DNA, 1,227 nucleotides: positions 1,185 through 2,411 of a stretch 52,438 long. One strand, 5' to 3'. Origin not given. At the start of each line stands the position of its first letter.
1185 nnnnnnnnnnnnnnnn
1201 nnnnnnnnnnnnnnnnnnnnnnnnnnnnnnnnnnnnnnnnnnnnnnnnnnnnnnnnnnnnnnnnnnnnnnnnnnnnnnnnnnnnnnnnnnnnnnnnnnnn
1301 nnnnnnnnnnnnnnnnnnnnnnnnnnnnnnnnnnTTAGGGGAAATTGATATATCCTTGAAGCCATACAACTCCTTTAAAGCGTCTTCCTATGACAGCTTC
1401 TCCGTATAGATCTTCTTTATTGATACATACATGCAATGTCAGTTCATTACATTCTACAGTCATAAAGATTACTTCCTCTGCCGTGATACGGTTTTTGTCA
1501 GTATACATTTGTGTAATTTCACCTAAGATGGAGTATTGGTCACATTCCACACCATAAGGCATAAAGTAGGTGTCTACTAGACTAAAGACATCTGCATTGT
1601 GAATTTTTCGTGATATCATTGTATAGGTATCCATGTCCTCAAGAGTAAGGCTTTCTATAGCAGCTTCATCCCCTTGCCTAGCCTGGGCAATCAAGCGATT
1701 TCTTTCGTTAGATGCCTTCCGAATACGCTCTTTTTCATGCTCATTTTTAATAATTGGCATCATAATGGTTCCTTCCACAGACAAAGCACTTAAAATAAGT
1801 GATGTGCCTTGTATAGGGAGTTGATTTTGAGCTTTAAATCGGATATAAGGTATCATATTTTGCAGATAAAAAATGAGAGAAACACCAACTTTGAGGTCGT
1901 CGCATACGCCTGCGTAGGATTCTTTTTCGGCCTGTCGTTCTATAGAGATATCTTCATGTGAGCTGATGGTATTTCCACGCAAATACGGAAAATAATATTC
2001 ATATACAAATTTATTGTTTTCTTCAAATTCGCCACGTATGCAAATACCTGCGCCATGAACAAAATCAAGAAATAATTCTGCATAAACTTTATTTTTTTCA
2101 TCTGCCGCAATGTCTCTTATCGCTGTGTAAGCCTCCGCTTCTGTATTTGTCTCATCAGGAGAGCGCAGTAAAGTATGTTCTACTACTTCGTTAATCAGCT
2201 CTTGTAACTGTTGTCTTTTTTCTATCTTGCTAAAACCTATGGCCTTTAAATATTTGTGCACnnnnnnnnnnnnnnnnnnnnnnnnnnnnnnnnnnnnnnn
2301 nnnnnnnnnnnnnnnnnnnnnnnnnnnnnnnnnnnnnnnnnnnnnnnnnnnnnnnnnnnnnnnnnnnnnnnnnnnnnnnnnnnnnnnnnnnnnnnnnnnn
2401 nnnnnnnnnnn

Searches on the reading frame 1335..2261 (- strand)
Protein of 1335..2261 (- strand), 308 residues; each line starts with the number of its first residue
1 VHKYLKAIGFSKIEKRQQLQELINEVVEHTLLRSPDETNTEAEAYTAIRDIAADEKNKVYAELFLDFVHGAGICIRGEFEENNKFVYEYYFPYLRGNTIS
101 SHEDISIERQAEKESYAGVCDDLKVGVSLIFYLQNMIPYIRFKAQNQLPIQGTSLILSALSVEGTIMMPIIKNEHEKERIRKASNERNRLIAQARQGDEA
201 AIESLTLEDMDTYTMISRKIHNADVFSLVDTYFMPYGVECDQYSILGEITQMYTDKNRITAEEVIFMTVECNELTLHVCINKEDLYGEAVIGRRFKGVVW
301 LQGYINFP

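Call 59: search_protein_families(library=pfam, proteins=[window:1335-2261:-], max_evalue=0.00001)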
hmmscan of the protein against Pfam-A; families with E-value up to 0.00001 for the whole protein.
window:1335-2261:- (308 aa): 1 family
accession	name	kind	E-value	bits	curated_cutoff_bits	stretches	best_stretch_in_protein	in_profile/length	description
PF12997.12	DUF3881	-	5.1e-114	380.7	27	1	5-303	1-283/283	Domain of unknown function, E. rectale Gene description (DUF3881)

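Call 79: find_encoding_contigs(protein=window:1335-2261:-, flank=2500, max_places=10)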
Protein window:1335-2261:- (308 aa): 22 contigs read that carry it; 10 places shown.
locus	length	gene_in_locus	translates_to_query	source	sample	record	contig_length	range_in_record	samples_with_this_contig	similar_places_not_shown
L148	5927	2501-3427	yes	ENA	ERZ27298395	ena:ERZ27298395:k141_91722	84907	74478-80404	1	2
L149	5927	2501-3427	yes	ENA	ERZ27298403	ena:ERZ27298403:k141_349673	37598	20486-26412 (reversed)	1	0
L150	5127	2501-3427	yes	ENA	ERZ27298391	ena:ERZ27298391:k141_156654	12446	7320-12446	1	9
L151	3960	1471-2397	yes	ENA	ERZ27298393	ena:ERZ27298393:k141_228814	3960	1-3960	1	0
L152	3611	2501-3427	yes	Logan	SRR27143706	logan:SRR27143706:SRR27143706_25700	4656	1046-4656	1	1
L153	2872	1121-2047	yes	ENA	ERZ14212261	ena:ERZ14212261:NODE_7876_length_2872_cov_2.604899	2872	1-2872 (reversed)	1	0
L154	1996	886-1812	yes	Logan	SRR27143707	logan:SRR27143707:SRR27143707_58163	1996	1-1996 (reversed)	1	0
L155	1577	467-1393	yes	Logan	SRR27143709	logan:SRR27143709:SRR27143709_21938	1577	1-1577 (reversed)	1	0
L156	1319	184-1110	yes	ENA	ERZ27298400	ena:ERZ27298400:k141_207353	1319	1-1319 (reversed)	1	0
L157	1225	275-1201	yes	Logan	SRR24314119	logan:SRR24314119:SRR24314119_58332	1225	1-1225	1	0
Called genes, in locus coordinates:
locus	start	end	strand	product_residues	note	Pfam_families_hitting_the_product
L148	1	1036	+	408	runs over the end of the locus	PF13487:HD_5, PF01966:HD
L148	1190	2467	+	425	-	PF02403:Seryl_tRNA_N, PF00587:tRNA-synt_2b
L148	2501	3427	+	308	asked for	PF12997:DUF3881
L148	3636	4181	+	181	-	-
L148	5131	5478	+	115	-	PF00583:Acetyltransf_1, PF13673:Acetyltransf_10, PF13508:Acetyltransf_7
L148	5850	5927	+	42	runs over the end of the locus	-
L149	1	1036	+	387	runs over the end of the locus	PF13487:HD_5, PF01966:HD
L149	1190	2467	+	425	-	PF02403:Seryl_tRNA_N, PF00587:tRNA-synt_2b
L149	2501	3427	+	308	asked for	PF12997:DUF3881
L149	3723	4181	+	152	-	-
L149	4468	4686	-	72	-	-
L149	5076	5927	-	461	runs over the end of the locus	PF13102:Phage_int_SAM_5 (weak), PF00589:Phage_integrase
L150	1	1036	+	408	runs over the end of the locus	PF13487:HD_5, PF01966:HD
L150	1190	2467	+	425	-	PF02403:Seryl_tRNA_N, PF00587:tRNA-synt_2b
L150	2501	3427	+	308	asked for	PF12997:DUF3881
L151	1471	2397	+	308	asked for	PF12997:DUF3881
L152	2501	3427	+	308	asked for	PF12997:DUF3881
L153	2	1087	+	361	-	?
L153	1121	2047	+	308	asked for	PF12997:DUF3881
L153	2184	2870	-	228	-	?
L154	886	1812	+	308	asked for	PF12997:DUF3881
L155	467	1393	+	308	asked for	PF12997:DUF3881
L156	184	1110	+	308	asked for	PF12997:DUF3881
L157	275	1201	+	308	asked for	PF12997:DUF3881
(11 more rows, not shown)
